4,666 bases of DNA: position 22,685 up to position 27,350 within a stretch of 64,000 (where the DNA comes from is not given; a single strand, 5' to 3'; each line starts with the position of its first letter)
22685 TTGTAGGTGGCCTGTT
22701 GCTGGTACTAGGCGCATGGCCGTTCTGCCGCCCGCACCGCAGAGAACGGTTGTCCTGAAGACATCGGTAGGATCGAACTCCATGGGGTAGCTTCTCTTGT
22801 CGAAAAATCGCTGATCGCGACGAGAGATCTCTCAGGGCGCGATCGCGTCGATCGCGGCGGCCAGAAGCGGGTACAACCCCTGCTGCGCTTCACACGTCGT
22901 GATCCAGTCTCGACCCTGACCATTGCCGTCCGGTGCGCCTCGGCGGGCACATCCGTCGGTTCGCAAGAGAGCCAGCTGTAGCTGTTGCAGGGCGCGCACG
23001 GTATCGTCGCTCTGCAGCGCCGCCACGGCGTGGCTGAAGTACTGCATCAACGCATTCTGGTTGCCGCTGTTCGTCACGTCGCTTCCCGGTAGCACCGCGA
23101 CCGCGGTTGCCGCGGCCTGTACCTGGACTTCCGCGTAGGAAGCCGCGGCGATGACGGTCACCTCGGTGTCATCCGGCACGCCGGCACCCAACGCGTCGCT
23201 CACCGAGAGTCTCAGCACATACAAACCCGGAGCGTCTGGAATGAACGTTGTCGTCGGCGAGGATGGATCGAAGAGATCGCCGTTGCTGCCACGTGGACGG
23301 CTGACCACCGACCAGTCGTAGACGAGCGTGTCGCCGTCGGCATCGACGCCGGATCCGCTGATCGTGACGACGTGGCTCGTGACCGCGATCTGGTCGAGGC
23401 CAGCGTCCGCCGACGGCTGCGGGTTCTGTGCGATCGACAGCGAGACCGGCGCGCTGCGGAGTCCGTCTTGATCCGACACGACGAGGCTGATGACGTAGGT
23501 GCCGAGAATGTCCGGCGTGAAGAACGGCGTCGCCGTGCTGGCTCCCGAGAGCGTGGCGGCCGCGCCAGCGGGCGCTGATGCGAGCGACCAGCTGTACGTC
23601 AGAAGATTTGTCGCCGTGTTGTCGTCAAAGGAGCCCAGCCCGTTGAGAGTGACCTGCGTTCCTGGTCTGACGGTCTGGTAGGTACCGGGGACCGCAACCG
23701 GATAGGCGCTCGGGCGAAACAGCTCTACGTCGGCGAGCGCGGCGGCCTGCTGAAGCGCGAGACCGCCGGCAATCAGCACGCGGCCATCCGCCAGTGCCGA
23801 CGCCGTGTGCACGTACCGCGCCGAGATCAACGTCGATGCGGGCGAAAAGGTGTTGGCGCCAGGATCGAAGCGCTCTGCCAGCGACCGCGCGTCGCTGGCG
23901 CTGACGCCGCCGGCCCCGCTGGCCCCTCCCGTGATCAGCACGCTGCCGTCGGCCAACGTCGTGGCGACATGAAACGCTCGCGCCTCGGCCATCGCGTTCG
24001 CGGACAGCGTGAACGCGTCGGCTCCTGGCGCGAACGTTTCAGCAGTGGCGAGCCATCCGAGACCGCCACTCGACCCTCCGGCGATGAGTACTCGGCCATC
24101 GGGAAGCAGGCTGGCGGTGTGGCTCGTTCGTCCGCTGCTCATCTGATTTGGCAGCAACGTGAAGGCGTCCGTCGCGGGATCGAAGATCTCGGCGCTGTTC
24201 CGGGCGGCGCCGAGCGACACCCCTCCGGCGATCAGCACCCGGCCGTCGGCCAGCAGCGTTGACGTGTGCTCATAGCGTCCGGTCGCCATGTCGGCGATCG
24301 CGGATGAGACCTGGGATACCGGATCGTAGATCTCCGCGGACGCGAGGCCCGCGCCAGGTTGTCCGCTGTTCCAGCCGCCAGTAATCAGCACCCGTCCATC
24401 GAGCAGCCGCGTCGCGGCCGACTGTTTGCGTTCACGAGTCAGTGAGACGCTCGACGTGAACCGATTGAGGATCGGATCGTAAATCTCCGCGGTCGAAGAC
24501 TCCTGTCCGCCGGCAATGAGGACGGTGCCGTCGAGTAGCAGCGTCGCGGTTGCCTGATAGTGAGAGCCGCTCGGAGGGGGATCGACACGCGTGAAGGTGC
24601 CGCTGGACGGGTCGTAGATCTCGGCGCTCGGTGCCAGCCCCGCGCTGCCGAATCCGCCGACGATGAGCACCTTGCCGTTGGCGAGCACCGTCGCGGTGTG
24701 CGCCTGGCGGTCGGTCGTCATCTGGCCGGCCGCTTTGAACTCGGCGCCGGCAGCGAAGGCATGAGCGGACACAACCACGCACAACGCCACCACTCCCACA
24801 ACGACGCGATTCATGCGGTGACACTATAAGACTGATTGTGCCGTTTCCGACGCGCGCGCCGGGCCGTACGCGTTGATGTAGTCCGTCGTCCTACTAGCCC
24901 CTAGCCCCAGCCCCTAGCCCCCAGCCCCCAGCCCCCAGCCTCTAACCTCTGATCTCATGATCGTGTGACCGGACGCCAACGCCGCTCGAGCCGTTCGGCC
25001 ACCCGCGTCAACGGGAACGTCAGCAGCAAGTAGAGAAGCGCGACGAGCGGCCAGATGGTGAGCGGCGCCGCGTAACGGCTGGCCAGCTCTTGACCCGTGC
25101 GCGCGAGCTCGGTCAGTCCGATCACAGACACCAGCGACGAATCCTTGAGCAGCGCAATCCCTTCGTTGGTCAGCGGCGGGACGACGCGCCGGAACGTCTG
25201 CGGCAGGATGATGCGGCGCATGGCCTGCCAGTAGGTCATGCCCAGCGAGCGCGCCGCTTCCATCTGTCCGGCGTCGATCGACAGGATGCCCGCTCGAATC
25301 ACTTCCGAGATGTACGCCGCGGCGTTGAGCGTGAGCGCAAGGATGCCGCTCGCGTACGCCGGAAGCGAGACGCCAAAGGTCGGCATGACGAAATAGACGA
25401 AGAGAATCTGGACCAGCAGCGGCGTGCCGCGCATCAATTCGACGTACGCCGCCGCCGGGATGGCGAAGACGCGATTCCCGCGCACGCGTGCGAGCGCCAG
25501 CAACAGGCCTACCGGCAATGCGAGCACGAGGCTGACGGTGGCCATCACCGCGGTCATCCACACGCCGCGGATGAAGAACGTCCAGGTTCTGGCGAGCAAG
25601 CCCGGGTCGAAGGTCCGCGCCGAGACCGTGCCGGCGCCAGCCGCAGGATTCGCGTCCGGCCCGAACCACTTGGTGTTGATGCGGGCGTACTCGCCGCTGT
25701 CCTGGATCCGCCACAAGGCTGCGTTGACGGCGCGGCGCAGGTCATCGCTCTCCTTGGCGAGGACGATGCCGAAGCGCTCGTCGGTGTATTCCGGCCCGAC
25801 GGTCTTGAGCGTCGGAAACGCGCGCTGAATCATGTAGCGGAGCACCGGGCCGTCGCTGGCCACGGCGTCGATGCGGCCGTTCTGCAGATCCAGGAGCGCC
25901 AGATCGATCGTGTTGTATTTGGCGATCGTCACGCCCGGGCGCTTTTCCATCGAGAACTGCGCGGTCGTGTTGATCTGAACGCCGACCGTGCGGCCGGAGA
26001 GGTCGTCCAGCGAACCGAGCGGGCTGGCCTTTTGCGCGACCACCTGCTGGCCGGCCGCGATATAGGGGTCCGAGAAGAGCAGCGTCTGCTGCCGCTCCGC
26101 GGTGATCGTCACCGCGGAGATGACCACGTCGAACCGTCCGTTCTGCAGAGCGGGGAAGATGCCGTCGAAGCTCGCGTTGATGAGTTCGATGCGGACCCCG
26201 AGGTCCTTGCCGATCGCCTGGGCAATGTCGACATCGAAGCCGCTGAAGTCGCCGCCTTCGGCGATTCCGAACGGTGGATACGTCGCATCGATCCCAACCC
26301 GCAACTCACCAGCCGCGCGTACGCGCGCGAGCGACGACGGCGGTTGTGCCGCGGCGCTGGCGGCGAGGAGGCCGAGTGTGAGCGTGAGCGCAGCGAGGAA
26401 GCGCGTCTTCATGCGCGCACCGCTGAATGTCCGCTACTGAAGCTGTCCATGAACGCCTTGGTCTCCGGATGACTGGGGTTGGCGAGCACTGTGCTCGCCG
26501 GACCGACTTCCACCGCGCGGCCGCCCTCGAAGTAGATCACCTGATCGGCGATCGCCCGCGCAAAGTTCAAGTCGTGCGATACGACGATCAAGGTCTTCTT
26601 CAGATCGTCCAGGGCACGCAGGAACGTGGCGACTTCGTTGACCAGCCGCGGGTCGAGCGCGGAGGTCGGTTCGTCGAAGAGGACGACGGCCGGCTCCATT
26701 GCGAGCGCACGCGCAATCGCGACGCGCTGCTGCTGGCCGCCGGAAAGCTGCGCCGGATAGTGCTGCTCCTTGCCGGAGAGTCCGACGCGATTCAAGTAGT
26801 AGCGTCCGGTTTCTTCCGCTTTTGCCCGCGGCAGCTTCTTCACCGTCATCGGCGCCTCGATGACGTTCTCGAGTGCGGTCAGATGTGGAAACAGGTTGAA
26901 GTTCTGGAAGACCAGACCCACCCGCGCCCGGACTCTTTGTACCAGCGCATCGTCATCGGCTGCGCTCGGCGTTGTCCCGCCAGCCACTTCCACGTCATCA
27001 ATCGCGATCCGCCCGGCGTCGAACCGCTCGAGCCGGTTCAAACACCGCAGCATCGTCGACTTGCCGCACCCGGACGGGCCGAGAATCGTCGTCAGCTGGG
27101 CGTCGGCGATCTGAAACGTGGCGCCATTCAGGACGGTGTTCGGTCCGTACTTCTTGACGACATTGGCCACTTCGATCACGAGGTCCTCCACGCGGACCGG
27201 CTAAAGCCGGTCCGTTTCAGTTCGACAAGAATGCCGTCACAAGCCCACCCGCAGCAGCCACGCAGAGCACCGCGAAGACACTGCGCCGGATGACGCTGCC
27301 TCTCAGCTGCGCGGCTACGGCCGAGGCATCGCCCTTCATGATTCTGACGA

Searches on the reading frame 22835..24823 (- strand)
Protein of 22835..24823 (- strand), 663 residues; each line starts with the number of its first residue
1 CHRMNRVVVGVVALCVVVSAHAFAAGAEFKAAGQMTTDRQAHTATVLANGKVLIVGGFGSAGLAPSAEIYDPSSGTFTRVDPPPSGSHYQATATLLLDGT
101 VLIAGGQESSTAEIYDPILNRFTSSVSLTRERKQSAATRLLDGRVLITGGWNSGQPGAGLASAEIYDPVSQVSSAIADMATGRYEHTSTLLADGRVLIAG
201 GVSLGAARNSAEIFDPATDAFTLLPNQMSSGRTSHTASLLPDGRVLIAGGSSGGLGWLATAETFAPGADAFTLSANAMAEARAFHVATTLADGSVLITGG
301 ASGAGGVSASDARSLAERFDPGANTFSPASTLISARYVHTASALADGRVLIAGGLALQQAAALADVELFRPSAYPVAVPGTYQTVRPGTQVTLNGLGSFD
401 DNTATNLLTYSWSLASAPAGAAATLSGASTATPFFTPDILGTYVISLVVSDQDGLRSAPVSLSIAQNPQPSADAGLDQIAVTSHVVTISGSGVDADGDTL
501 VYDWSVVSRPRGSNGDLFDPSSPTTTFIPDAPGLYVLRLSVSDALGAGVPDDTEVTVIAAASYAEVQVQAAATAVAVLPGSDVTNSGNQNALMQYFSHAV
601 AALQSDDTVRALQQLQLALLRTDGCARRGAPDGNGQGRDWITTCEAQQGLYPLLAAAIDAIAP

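Call 20: search_protein_families(library=pfam, proteins=[window:22835-24823:-], max_evalue=0.00001)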
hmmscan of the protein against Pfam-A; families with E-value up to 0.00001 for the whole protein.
window:22835-24823:- (663 aa): 12 families
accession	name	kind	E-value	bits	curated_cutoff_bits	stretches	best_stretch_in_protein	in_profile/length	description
PF13964.12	Kelch_6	-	1.1e-29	101.8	25.3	0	42-84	4-47/50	Kelch motif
PF13418.12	Kelch_4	-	2.9e-27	94.8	21.6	1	39-85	2-49/49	Galactose oxidase, central domain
PF01344.31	Kelch_1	-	6.3e-26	90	20.1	0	43-83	5-45/46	Kelch motif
PF22352.2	K319L-like_PKD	-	1.4e-20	73.5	27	2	474-557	1-84/84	K319L-like, PKD domain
PF13415.12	Kelch_3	-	2.2e-15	56.8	22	0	49-92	1-45/48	Galactose oxidase, central domain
PF07646.21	Kelch_2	-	3.1e-15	55.7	21.3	0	40-84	2-48/48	Kelch motif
PF24681.1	Kelch_KLHDC2_KLHL20_DRC7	-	8e-14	51.9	50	0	135-250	106-221/221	KLHDC2/KLHL20/DRC7 Kelch-repeats domain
PF07250.17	Glyoxal_oxid_N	-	8e-12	45.3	37.5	0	179-251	63-136/243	Glyoxal oxidase N-terminus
PF24981.1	Beta-prop_ATRN-LZTR1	-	2.3e-11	44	50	1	179-359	36-224/289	Attractin/LZTR1 beta-propeller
PF18911.6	PKD_4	-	1.1e-08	35.5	27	0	373-457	2-76/85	PKD domain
PF00801.26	PKD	-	1.8e-08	34.7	23.5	0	485-547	16-71/80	PKD domain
PF25210.1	Kelch_FKB95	-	4.2e-07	30.3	70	0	167-248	64-147/268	FKB95, Kelch-repeats domain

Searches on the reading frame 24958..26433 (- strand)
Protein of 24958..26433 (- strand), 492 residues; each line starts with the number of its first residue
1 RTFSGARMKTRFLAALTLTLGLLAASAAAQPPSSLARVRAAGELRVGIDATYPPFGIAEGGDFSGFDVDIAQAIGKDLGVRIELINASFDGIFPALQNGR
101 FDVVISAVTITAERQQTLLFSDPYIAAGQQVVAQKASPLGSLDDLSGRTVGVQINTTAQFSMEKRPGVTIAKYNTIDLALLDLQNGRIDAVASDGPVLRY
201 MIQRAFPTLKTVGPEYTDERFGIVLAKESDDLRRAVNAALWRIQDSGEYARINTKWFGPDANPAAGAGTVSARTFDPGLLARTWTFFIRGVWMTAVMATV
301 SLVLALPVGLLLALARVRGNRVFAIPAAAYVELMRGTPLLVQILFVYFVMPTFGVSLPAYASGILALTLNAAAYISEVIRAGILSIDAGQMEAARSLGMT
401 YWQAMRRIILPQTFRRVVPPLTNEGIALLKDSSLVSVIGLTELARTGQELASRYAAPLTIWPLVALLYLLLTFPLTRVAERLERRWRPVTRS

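Call 20: search_protein_families(library=pfam, proteins=[window:24958-26433:-], max_evalue=0.00001)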
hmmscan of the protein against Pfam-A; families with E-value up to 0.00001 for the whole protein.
window:24958-26433:- (492 aa): 3 families
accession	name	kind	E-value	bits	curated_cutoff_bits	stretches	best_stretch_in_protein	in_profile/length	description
PF00497.25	SBP_bac_3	-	4e-42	143.6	26.4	1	44-258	1-131/132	Bacterial extracellular solute-binding proteins, family 3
PF00528.27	BPD_transp_1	-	8.5e-22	78.2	26.4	1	306-487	2-183/184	Binding-protein-dependent transport system inner membrane component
PF10613.14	Lig_chan-Glu_bd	-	3.3e-06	27.6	30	1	65-135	44-113/115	Ligated ion channel L-glutamate- and glycine-binding site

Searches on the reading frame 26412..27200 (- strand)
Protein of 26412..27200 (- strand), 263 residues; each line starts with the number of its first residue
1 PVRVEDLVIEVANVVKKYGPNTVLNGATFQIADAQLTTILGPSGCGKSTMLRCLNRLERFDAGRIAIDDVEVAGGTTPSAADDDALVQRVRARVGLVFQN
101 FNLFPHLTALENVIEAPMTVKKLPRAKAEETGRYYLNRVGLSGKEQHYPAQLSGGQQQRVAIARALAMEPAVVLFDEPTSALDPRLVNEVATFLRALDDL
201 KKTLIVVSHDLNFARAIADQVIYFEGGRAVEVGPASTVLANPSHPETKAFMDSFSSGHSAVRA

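Call 20: search_protein_families(library=pfam, proteins=[window:26412-27200:-], max_evalue=0.00001)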
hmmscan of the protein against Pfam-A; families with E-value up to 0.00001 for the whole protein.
window:26412-27200:- (263 aa): 3 families
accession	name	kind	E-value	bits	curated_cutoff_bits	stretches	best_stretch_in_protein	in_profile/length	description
PF00005.33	ABC_tran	-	2.4e-32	112.8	25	1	24-180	1-137/137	ABC transporter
PF13304.12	AAA_21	-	6.9e-12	46.5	27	1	150-212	236-301/304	AAA domain, putative AbiEii toxin, Type IV TA system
PF02463.25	SMC_N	-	4.6e-08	33.2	40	0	148-217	133-205/220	RecF/RecN/SMC N terminal domain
